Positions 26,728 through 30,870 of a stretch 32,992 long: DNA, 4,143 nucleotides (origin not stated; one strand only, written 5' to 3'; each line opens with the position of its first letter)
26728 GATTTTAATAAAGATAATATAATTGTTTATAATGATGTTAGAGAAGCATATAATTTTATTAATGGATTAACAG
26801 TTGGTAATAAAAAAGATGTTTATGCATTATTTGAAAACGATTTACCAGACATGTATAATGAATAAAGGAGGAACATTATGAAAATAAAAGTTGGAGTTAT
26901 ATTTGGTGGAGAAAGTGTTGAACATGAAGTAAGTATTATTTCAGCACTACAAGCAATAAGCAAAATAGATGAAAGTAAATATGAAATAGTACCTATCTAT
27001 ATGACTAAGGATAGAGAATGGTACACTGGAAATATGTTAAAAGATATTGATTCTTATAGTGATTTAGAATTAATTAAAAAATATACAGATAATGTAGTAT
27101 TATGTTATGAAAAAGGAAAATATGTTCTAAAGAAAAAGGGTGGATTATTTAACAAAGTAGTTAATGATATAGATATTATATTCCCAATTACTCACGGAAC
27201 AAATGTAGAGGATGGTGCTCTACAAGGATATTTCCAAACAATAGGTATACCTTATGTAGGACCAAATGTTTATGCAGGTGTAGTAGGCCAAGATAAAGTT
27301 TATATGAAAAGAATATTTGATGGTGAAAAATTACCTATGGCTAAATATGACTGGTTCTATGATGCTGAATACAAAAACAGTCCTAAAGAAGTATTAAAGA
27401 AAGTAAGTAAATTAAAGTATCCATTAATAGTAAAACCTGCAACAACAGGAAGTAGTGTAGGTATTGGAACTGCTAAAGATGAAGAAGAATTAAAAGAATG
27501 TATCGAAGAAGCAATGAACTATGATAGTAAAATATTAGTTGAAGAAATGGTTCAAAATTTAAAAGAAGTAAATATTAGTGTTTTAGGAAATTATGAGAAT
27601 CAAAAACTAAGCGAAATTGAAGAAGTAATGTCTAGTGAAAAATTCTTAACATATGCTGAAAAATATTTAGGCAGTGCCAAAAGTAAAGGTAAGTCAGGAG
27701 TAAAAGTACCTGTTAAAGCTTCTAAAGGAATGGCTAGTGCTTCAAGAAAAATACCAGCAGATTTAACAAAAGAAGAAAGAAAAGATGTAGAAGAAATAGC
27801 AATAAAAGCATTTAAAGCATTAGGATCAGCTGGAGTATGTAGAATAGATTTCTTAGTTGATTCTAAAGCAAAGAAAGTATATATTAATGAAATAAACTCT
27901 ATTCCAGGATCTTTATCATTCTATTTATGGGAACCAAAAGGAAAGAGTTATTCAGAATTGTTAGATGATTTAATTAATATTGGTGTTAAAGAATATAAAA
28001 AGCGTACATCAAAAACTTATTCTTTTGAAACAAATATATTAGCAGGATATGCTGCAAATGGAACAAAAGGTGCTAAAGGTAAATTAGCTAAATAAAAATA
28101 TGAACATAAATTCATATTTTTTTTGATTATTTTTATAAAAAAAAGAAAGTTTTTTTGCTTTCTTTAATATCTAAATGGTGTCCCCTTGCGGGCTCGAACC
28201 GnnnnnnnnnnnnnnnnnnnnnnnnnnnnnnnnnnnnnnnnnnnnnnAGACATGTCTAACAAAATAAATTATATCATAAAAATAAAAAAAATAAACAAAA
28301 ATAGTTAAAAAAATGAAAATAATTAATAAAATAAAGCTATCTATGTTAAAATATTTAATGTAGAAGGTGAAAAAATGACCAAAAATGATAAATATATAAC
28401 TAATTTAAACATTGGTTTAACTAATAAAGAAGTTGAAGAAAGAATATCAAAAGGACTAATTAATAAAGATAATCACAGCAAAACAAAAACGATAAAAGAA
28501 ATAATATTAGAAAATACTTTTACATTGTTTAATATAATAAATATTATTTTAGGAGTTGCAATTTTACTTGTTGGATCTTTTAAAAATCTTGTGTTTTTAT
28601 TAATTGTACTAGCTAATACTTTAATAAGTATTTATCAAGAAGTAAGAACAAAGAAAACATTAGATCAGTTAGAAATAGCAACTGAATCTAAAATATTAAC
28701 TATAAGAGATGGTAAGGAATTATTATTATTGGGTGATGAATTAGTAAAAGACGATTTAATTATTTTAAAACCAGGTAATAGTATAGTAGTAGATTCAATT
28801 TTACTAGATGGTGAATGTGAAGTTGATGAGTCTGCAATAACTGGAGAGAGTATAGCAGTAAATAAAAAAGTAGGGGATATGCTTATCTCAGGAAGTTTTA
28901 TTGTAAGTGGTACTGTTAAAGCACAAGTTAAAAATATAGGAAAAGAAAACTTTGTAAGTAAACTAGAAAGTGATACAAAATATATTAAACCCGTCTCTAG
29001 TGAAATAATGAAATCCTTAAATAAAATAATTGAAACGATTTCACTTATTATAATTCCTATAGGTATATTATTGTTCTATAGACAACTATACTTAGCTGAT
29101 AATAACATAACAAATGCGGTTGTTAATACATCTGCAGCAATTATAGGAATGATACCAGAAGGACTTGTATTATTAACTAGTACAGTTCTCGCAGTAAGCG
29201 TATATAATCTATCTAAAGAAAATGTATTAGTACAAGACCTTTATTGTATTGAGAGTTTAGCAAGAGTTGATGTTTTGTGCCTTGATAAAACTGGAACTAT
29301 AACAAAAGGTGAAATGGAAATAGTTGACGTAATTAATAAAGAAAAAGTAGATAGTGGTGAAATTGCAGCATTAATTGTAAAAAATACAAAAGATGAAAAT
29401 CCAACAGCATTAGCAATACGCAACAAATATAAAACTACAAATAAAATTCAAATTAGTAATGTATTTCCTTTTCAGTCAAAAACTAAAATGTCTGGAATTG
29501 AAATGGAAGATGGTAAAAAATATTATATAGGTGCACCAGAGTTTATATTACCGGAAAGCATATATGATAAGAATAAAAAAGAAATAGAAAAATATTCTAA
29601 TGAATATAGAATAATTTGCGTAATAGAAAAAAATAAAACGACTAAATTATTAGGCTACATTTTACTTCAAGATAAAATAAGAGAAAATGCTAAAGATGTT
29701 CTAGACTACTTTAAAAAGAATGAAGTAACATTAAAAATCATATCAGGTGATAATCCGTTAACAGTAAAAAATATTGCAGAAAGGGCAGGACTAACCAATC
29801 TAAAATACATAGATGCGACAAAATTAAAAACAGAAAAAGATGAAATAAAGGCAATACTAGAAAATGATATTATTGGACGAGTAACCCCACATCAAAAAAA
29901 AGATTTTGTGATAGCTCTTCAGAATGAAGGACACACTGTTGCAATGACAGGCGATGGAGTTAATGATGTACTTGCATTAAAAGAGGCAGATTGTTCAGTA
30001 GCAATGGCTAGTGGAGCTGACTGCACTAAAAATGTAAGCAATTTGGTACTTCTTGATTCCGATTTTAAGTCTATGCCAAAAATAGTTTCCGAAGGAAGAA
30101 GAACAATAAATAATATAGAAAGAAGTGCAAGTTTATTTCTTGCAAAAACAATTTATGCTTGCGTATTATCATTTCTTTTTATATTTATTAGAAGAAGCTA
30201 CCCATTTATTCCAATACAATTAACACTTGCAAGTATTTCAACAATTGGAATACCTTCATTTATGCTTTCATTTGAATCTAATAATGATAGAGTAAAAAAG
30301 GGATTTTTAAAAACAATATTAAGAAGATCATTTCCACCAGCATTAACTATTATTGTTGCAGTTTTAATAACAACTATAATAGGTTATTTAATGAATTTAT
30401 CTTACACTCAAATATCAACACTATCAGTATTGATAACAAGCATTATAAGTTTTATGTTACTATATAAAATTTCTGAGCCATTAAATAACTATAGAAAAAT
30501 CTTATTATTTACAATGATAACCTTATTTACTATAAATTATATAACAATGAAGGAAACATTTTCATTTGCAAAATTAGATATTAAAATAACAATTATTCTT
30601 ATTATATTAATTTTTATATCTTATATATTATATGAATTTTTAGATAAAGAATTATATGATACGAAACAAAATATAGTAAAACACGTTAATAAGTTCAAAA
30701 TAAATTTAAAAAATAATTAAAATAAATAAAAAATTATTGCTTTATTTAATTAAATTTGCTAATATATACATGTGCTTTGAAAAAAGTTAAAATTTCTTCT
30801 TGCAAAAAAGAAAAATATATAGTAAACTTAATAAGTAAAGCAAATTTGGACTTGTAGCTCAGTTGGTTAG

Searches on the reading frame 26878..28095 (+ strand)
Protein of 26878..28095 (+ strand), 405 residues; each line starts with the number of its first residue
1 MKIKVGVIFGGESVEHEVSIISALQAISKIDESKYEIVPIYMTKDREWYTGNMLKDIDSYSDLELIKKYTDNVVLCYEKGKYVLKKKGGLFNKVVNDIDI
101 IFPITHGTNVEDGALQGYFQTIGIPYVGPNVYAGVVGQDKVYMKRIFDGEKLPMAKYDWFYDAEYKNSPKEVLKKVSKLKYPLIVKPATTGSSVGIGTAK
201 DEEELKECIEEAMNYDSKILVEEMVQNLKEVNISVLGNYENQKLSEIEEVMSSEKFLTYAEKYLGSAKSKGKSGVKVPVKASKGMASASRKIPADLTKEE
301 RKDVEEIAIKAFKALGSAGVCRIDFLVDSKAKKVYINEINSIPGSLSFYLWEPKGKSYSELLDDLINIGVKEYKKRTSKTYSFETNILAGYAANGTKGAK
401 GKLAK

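Call 64: search_protein_families(library=pfam, proteins=[window:26878-28095:+], max_evalue=0.0001)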
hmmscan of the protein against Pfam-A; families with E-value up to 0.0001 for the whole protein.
window:26878-28095:+ (405 aa): 6 families
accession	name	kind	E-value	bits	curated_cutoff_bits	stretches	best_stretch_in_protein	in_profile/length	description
PF07478.18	Dala_Dala_lig_C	-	1.5e-48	165.5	24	1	151-366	6-203/204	D-ala D-ala ligase C-terminus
PF01820.27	Dala_Dala_lig_N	-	3.9e-32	111.7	34.6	1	4-129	1-121/121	D-ala D-ala ligase N-terminus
PF02786.22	CPSase_L_D2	-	6.3e-17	62.2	19.8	1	167-241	25-105/211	Carbamoyl-phosphate synthase L chain, ATP binding domain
PF02222.28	ATP-grasp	-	1.1e-10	42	27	1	167-235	17-86/179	ATP-grasp domain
PF08443.16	RimK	-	5.6e-06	26.5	21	0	166-236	27-93/188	RimK-like ATP-grasp domain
PF02655.19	ATP-grasp_3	-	1.1e-05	26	23.2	0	159-341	10-155/160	ATP-grasp domain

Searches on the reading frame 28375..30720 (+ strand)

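Call 64: search_protein_families(library=pfam, proteins=[window:28375-30720:+], max_evalue=0.0001)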
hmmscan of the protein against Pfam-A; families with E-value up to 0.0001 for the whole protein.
window:28375-30720:+ (781 aa): 2 families
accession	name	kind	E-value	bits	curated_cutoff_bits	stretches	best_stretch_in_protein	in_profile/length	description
PF00122.25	E1-E2_ATPase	-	1e-39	136.4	28.1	1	104-281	4-180/181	E1-E2 ATPase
PF00702.32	Hydrolase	-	2.5e-23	83.9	26.4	1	298-539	1-191/191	haloacid dehalogenase-like hydrolase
